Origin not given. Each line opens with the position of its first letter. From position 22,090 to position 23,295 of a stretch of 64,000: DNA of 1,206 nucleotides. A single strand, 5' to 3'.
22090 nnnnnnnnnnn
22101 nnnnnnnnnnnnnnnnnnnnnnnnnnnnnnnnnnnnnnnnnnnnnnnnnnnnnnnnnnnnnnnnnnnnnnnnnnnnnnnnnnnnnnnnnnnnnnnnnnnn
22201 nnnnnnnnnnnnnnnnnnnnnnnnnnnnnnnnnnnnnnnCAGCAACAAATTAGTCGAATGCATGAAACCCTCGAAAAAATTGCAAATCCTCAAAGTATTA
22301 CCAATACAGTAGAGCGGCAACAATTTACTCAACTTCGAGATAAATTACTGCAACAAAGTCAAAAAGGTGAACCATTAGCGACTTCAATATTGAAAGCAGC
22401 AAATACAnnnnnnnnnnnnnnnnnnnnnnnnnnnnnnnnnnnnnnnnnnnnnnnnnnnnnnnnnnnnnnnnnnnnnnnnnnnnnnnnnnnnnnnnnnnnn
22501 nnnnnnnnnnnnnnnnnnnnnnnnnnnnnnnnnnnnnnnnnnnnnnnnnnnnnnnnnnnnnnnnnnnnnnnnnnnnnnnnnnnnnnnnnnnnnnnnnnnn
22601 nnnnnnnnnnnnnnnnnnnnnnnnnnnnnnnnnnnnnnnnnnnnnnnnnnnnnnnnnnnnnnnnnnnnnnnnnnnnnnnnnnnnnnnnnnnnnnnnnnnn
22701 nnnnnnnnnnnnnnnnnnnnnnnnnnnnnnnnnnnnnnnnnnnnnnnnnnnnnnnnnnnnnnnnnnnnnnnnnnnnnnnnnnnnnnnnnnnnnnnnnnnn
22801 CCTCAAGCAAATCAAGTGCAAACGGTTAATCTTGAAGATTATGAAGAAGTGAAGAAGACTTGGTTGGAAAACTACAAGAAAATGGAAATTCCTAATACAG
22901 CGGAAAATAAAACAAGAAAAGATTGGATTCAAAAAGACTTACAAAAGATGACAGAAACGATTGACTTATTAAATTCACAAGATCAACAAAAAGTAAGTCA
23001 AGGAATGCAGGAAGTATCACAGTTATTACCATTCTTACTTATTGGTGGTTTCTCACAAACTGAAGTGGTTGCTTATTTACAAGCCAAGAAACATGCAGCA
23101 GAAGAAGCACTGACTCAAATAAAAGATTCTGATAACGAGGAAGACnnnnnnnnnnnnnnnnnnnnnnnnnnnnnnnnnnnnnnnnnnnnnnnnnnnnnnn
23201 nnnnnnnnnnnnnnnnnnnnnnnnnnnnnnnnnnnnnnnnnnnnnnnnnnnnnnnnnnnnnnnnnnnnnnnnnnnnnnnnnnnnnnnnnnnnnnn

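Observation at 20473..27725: Three-gene locus: pilin-like protein, large polytopic membrane protein and Hsp100 ATPase sharing one ~50-aa repeat family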

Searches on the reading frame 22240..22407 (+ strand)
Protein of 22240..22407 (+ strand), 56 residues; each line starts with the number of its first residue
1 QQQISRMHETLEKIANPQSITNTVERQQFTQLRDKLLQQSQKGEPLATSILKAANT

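Call 30: search_protein_representatives(alignment_id=A1)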
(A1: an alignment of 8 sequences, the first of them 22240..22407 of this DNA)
Query: 8 sequences, 56 profile positions. Proteins with E-value up to 0.001 (for the whole library): 164; up to 1e-10: 103; up to 1e-30: 50. The best 150 are listed.
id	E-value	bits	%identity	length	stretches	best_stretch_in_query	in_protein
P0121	1.2e-225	745.2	-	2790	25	3-56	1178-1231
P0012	3.1e-127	430.0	-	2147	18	6-55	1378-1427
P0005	9.5e-118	399.7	-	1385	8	4-55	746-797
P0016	1.7e-93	322.0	-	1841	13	1-55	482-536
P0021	7.4e-90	310.3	-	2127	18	5-54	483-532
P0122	3.2e-87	301.9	-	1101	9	6-55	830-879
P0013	1.1e-78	274.6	-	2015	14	1-56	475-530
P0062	5.7e-78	272.3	-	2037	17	1-56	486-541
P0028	2.4e-74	260.7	-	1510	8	3-55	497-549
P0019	5.8e-74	259.4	-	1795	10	3-56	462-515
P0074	1.4e-71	251.8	-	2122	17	1-55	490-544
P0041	5.2e-70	246.8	-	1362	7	3-55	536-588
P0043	2.0e-69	244.9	-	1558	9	3-56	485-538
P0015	2.0e-68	241.7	-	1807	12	3-55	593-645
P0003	7.2e-67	236.7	-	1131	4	1-55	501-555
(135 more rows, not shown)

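Call 92: search_solved_structures(query=A1, max_evalue=10)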
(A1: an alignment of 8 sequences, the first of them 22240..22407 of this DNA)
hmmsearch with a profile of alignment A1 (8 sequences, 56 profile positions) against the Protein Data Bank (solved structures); distinct sequences matched with E-value up to 10: 6.
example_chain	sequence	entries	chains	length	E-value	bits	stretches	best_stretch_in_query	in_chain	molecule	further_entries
8e55_A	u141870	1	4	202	0.0051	19.4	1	29-45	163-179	SG135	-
8qag_A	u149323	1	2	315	0.042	16.5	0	38-53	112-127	sc-CC-6-95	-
8qai_A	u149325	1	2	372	0.59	12.8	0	37-54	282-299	sc-CC-7-LI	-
8qah_A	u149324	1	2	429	1.7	11.3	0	38-54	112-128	sc-CC-8-58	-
6hll_A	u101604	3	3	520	2.7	10.7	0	16-31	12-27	Substance-P receptor,GlgA glycogen synthase,Substance-P receptor | Substance-P receptor,Substance-P receptor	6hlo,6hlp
6e59_A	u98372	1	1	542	2.9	10.6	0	16-31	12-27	Substance-P receptor, GlgA glycogen synthase, Substance-P receptor chimera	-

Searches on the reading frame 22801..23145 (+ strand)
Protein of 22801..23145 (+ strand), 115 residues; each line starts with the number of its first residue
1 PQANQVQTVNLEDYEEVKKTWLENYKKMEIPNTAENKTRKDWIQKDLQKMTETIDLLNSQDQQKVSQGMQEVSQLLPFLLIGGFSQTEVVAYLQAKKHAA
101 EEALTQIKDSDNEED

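Call 91: search_solved_structures(query=A6, max_evalue=10)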
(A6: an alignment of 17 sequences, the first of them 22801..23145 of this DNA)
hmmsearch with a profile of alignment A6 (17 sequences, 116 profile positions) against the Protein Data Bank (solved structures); distinct sequences matched with E-value up to 10: 10.
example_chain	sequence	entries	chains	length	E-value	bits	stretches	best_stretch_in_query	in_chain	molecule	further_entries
4cja_A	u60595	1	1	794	0.063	16.8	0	46-93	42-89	BURRH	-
4cj9_A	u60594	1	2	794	0.07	16.6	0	46-93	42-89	BURRH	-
4plr_A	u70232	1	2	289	0.32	14.5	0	50-77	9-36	Arm00008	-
4plq_A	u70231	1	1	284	0.41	14.1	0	51-77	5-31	Arm00011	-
4db9_A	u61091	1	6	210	0.88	13.1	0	50-77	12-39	Armadillo repeat protein, YIIIM3AIII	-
5mfo_A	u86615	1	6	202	1.1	12.8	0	51-77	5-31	YIIIM3AIII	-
8r8n_A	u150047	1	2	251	4.6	10.7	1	11-77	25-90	HalluTIM2-2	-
7r5j_W0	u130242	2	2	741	4.8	10.7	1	14-112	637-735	Nuclear pore complex protein Nup88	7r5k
8qah_A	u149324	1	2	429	7.3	10.1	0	11-70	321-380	sc-CC-8-58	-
5d4w_A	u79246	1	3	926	8.8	9.8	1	2-55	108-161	Putative heat shock protein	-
